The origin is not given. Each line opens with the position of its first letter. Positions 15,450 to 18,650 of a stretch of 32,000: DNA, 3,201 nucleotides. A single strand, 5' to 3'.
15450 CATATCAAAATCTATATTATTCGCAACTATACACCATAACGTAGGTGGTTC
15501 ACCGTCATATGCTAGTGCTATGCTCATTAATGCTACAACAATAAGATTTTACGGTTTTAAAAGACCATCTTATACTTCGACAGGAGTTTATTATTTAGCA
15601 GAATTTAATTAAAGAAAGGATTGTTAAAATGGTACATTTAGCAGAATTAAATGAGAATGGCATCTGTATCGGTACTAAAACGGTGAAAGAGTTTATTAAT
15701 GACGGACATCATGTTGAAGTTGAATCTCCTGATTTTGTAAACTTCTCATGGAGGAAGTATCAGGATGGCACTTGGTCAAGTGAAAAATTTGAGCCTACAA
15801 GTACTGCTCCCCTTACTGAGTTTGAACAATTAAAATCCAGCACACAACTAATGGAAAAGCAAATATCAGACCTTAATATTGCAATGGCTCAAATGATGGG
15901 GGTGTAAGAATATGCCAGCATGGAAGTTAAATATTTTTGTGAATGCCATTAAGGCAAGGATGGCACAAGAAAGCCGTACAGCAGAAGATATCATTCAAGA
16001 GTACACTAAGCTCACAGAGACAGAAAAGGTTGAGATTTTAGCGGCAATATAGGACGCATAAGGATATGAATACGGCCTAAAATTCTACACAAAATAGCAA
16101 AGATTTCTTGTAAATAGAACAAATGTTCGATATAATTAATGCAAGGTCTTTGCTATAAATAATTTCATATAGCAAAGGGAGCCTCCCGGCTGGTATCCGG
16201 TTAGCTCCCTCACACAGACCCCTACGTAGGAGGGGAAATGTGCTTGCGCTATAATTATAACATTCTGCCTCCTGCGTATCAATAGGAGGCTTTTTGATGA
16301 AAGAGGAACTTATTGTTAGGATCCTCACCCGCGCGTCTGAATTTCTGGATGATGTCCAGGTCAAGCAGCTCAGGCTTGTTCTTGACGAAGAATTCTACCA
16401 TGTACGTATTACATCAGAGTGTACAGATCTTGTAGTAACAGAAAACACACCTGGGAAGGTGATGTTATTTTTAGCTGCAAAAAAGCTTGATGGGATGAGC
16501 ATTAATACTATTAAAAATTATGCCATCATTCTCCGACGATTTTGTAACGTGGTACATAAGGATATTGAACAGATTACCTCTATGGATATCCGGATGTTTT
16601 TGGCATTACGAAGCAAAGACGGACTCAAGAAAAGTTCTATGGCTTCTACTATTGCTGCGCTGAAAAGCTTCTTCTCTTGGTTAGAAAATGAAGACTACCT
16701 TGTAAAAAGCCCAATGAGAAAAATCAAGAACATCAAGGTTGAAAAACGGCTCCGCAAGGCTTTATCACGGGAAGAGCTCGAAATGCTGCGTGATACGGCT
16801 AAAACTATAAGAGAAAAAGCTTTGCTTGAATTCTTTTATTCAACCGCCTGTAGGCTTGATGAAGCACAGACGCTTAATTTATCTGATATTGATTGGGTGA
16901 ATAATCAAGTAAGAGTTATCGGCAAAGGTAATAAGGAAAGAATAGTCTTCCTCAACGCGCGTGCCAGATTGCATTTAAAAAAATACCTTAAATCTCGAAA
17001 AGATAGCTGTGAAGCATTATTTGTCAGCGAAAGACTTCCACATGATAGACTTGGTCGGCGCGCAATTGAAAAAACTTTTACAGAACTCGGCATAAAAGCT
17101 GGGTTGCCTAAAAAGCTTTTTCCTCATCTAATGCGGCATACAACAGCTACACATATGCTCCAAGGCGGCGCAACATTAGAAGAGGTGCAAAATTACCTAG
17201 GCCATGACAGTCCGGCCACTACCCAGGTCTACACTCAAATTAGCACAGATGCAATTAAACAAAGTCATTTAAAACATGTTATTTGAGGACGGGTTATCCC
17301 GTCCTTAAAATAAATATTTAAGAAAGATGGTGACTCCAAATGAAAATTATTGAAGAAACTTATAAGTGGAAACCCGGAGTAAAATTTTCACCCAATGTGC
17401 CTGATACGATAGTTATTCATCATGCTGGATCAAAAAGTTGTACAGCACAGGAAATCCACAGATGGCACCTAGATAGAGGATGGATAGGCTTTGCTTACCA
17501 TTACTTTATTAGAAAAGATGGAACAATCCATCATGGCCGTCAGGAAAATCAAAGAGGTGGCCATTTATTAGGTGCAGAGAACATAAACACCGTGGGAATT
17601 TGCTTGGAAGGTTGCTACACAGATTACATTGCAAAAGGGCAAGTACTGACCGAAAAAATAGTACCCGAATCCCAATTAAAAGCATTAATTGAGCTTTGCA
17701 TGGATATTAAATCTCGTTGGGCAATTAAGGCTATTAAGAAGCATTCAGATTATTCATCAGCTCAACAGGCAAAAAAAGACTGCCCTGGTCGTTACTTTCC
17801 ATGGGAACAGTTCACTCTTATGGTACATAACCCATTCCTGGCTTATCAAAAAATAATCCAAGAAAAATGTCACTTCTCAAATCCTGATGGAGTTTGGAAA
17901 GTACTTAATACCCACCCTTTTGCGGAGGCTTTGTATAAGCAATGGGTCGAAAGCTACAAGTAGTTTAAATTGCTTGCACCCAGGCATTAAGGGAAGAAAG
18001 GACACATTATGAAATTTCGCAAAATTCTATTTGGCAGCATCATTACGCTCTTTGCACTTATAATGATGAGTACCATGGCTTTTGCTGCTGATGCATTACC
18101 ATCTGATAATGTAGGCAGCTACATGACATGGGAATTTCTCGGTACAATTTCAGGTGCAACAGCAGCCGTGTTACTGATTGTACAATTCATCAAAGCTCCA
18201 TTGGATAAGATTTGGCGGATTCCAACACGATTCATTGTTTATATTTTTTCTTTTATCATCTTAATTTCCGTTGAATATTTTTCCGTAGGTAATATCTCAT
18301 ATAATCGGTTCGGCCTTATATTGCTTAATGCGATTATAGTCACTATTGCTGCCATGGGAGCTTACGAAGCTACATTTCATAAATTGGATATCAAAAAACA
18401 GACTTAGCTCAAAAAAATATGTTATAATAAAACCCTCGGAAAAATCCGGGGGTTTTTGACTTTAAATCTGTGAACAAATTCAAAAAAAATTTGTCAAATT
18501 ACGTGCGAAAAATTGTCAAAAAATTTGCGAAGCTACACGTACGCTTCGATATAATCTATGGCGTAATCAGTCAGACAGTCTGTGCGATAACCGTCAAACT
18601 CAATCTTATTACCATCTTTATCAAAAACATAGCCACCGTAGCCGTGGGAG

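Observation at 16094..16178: Promoter with a perfect LexA (Cheo) box in its spacer, flanked by three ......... repeats, upstream of the prophage recombinase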

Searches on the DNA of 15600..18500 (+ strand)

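Call 4: search_rna_families(source=window, start=15900, end=16500, threshold=evalue, max_evalue=10, show_alignments=3)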
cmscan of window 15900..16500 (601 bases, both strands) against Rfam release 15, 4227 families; matches with E-value up to 10: 3.
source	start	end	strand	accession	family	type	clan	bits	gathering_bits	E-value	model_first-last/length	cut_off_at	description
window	16092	16158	+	RF01666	rox2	Cis-reg;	-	22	55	0.34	1-71/71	no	Drosophila rox2 ncRNA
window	16079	16157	+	RF02183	ST7-OT3_1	Gene; lncRNA;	-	16.8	50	4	1-79/79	no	ST7 overlapping transcript 3 conserved region 1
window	16222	16281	+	RF00837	mir-251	Gene; miRNA;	CL00135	15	45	5.5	1-61/61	no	microRNA mir-251 microRNA precursor family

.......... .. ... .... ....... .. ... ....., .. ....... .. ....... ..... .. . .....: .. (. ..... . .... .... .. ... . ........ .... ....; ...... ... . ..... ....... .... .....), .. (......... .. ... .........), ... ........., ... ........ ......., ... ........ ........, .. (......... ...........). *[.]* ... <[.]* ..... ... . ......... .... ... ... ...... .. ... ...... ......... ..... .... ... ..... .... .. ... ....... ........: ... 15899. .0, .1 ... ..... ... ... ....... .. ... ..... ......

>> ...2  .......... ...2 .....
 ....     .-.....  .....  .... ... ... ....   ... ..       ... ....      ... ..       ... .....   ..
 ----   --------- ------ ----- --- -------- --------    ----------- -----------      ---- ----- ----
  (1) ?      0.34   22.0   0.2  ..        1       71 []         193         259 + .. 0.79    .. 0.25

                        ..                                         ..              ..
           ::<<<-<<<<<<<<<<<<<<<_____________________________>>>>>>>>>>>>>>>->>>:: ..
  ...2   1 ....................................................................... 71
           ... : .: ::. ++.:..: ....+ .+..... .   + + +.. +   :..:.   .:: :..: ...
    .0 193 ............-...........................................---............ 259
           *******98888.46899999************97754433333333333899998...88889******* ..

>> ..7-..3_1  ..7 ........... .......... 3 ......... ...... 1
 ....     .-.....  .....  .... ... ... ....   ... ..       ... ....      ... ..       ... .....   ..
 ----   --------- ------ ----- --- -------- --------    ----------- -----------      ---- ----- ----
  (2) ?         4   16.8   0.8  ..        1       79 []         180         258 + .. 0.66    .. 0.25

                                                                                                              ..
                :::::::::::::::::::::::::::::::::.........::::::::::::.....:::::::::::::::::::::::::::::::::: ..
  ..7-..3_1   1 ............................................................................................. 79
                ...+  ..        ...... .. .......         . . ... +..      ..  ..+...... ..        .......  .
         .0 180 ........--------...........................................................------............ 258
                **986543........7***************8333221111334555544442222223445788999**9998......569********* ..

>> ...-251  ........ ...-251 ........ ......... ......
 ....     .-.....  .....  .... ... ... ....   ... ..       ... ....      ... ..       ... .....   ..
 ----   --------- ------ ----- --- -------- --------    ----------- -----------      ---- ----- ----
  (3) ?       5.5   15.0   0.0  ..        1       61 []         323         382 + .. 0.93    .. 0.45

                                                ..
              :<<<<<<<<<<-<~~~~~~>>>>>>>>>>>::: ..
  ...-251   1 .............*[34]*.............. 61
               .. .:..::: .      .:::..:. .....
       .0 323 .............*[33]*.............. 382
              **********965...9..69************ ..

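Call 12: search_dna_similar(query=window:15600-18500:+, collection=phages, mode=distant, max_rows=20)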
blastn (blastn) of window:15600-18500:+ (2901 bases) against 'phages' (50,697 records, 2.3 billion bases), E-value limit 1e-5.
No match.
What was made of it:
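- Tried and rejected: A nucleotide search of cultured phages found no match (call 12).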

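Call 37: build_rna_model(alignment_id=A3, structure=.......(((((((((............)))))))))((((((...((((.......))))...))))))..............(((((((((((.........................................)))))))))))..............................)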
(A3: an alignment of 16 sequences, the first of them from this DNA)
Model R1 built from alignment A3 (16 sequences, 177 columns); structure: as given.
model positions 159; base pairs 30; branch points 2; effective number of sequences 1.48; information 0.59 bits per position. Calibrated on 0.2 Mb of random sequence (short: E-values are rough).
structure used (alignment columns):
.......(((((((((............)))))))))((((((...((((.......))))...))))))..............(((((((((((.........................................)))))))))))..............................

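Call 38: search_with_rna_model(model_id=R1, sources=[window, L001, L002, L003, L005, L006, L007, L008, L009, L010, L014, L016, L017, L018, L019, L020, L022, L023, L024, L025, L026, L027, L029, L030, L031, L032, L033], max_evalue=1, make_alignment=true)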
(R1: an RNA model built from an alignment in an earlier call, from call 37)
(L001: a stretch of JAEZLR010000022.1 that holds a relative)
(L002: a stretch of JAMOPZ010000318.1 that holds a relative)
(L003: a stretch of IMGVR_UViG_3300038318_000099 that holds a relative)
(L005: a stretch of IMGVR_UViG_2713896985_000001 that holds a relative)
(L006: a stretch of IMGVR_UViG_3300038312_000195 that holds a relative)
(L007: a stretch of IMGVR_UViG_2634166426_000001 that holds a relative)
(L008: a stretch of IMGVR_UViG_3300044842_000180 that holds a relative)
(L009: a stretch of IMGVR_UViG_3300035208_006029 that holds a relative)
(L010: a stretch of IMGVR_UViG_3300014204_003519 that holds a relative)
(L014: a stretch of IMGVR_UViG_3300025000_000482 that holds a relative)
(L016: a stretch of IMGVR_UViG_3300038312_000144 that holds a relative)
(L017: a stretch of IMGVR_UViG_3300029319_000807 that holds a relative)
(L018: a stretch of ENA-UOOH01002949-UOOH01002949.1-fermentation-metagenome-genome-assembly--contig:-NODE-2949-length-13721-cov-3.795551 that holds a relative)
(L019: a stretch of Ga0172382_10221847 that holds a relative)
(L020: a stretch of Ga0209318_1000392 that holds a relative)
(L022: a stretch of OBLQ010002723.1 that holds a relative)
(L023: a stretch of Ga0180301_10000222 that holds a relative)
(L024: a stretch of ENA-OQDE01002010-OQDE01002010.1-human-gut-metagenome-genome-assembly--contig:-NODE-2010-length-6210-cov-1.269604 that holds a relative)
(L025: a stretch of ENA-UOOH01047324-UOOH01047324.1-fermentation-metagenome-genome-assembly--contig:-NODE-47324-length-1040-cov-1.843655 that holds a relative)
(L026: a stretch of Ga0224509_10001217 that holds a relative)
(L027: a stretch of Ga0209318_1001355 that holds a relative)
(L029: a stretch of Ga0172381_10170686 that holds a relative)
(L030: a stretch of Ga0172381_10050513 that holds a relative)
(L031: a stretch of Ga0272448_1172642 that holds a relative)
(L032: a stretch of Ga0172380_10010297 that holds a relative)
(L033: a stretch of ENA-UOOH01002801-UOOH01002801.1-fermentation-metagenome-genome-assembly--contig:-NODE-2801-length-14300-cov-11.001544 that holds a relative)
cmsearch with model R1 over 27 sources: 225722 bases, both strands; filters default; matches with E-value up to 1: 27.
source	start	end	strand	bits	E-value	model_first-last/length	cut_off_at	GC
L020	4709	4869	+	171.8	5.4e-45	1-159/159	no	0.44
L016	7854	8012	+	171.3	7.8e-45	1-159/159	no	0.42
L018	3131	3289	+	171.3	7.8e-45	1-159/159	no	0.42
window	16143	16303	+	170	1.8e-44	1-159/159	no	0.45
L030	281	437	+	167.9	6.6e-44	1-159/159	no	0.42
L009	644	800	+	167.7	7.4e-44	1-159/159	no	0.42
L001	37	199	+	165.7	2.6e-43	1-159/159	no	0.45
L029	1106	1264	-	165.7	2.6e-43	1-159/159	no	0.45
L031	420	577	-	164.8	4.5e-43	1-159/159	no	0.44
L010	6767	6924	+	160.5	7.1e-42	1-159/159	no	0.42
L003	3848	4007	+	156.9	7.3e-41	1-159/159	no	0.39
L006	3848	4006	+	156.6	8.4e-41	1-159/159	no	0.44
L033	67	225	+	156.6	8.4e-41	1-159/159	no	0.44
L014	317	473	-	154.1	4.3e-40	1-159/159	no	0.43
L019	1310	1463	-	150.1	5.4e-39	1-159/159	no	0.42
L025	74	237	+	149.1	1e-38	1-159/159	no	0.43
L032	719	879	-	143.6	3.3e-37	1-159/159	no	0.42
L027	52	207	+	135.2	6.8e-35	1-159/159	no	0.44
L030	357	411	-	17.8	0.016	79-134/159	no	0.35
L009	720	774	-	17.8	0.016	79-134/159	no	0.35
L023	13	152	-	17.1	0.025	1-159/159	no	0.38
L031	445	498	+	16.3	0.042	79-134/159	no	0.44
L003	3925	3980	-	15.2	0.083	79-134/159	no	0.34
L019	1337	1389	+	14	0.19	80-133/159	no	0.43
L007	1905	1934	+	13.8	0.21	1-159/159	no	0.23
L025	154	211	-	13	0.35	79-134/159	no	0.38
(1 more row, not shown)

Alignment A4: 27 matches aligned to the model, 232 columns, each read 5' to 3' on its own strand. Consensus structure (alignment columns), stored with it:
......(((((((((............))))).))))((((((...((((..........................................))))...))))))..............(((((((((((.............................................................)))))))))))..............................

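Call 39: search_with_rna_model(model_id=R1, sources=[window, L001, L003, L006, L009, L010, L014, L016, L019, L020, L025, L027, L029, L030, L031, L032], max_evalue=1e-20, make_alignment=true)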
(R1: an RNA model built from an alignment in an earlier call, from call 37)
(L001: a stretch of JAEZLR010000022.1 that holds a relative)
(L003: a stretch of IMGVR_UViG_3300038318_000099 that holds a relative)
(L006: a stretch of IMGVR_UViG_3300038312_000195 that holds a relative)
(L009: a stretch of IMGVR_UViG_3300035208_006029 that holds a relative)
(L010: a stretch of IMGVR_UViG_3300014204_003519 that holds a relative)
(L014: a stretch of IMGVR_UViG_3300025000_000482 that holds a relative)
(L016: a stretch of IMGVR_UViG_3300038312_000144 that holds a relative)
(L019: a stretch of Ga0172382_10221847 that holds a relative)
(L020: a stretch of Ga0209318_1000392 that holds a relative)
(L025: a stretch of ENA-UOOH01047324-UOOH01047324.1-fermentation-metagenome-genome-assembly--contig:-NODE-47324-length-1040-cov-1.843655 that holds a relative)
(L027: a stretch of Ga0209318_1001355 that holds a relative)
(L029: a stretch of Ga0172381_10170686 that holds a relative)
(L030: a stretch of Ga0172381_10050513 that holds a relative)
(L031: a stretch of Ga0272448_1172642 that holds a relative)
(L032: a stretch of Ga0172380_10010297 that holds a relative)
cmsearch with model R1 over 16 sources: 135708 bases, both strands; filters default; matches with E-value up to 1e-20: 16.
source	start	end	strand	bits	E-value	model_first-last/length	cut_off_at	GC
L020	4709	4869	+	171.8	3.2e-45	1-159/159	no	0.44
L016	7854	8012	+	171.3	4.7e-45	1-159/159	no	0.42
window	16143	16303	+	170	1.1e-44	1-159/159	no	0.45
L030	281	437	+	167.9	4e-44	1-159/159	no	0.42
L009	644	800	+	167.7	4.4e-44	1-159/159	no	0.42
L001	37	199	+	165.7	1.6e-43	1-159/159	no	0.45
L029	1106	1264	-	165.7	1.6e-43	1-159/159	no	0.45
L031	420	577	-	164.8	2.7e-43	1-159/159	no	0.44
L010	6767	6924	+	160.5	4.3e-42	1-159/159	no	0.42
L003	3848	4007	+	156.9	4.4e-41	1-159/159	no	0.39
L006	3848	4006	+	156.6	5e-41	1-159/159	no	0.44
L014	317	473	-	154.1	2.6e-40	1-159/159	no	0.43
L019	1310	1463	-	150.1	3.2e-39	1-159/159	no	0.42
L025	74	237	+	149.1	6.1e-39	1-159/159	no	0.43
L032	719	879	-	143.6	2e-37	1-159/159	no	0.42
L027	52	207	+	135.2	4.1e-35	1-159/159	no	0.44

Alignment A5: 16 matches aligned to the model, 176 columns, each read 5' to 3' on its own strand. Consensus structure (alignment columns), stored with it:
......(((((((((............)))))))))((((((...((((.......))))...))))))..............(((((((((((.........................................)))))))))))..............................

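Call 72: search_with_rna_model(model_id=R1, sources=[L034, L036, L038, L039, L040, L042, L043, L044, L005, L007], max_evalue=1, show_alignments=0)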
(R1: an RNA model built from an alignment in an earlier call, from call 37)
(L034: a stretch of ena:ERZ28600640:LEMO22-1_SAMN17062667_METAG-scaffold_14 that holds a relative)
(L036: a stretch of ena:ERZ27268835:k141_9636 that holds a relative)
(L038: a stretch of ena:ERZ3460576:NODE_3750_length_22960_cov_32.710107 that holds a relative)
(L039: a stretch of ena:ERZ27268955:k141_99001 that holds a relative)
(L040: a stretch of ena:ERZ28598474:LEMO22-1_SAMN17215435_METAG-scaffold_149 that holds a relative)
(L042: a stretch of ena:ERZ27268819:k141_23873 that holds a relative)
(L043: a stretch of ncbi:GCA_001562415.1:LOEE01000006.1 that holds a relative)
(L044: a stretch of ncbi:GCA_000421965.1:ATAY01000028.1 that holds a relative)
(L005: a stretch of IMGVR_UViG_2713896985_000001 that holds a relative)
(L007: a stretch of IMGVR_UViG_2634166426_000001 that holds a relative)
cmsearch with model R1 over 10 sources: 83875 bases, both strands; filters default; matches with E-value up to 1: 10.
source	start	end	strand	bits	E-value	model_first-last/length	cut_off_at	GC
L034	4844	5006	+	167.8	2.5e-44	1-159/159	no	0.44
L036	218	373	+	160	3.8e-42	1-159/159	no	0.46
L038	4849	5007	+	159.8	4.1e-42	1-159/159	no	0.46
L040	3848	4006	+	131.3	3.1e-34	1-159/159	no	0.43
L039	3845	4006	+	81.9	1.3e-20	1-159/159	no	0.46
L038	4927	4982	-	17.3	0.0086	79-134/159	no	0.43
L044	3856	4005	+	15.2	0.031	1-159/159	no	0.39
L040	3925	3980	-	15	0.036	79-134/159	no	0.36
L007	1905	1934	+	13.8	0.077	1-159/159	no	0.23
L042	2285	2304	-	12.4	0.19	11-30/159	no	0.15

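Call 80: search_with_rna_model(model_id=R1, sources=[window, L001, L003, L006, L009, L010, L014, L016, L019, L020, L025, L027, L029, L030, L031, L032, L034, L036, L038, L039, L040], max_evalue=1e-15, make_alignment=true)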
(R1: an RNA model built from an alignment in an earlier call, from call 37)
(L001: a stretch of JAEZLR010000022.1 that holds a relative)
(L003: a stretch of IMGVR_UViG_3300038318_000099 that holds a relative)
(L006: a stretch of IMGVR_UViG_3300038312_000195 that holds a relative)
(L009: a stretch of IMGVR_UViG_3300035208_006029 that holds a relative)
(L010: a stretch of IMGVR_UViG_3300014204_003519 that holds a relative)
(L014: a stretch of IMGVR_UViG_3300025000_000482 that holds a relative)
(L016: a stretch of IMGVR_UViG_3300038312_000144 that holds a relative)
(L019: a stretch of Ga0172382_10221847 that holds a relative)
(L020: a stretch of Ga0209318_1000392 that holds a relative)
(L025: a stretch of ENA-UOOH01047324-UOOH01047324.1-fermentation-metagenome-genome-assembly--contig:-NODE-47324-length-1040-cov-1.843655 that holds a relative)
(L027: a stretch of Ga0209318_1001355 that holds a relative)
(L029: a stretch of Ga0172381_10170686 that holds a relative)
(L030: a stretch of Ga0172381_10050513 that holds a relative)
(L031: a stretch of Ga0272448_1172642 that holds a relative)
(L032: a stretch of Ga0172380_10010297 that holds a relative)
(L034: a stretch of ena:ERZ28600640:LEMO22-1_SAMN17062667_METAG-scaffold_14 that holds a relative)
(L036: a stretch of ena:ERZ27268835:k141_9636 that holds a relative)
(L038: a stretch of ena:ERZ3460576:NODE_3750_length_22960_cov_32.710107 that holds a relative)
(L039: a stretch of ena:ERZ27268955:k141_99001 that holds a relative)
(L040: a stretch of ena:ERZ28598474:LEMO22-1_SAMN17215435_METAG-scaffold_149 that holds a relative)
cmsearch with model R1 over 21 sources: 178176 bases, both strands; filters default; matches with E-value up to 1e-15: 21.
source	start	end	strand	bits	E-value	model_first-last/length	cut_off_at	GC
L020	4709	4869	+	171.8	4.3e-45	1-159/159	no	0.44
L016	7854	8012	+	171.3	6.1e-45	1-159/159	no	0.42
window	16143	16303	+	170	1.4e-44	1-159/159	no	0.45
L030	281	437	+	167.9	5.2e-44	1-159/159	no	0.42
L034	4844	5006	+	167.8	5.3e-44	1-159/159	no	0.44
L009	644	800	+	167.7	5.8e-44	1-159/159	no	0.42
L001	37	199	+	165.7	2.1e-43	1-159/159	no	0.45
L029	1106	1264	-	165.7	2.1e-43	1-159/159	no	0.45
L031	420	577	-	164.8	3.6e-43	1-159/159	no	0.44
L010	6767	6924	+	160.5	5.6e-42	1-159/159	no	0.42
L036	218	373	+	160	8e-42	1-159/159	no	0.46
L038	4849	5007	+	159.8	8.8e-42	1-159/159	no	0.46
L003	3848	4007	+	156.9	5.7e-41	1-159/159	no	0.39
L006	3848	4006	+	156.6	6.6e-41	1-159/159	no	0.44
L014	317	473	-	154.1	3.4e-40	1-159/159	no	0.43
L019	1310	1463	-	150.1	4.2e-39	1-159/159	no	0.42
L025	74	237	+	149.1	8e-39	1-159/159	no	0.43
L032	719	879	-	143.6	2.6e-37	1-159/159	no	0.42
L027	52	207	+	135.2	5.4e-35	1-159/159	no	0.44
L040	3848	4006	+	131.3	6.5e-34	1-159/159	no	0.43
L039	3845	4006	+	81.9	2.7e-20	1-159/159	no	0.46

Alignment A6: 21 matches aligned to the model, 188 columns, each read 5' to 3' on its own strand. Consensus structure (alignment columns), stored with it:
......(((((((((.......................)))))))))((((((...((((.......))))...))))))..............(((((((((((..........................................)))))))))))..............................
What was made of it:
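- On Invertible promoter switch (fimS / RecV type): All 21 loci have the same orientation (call 80).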
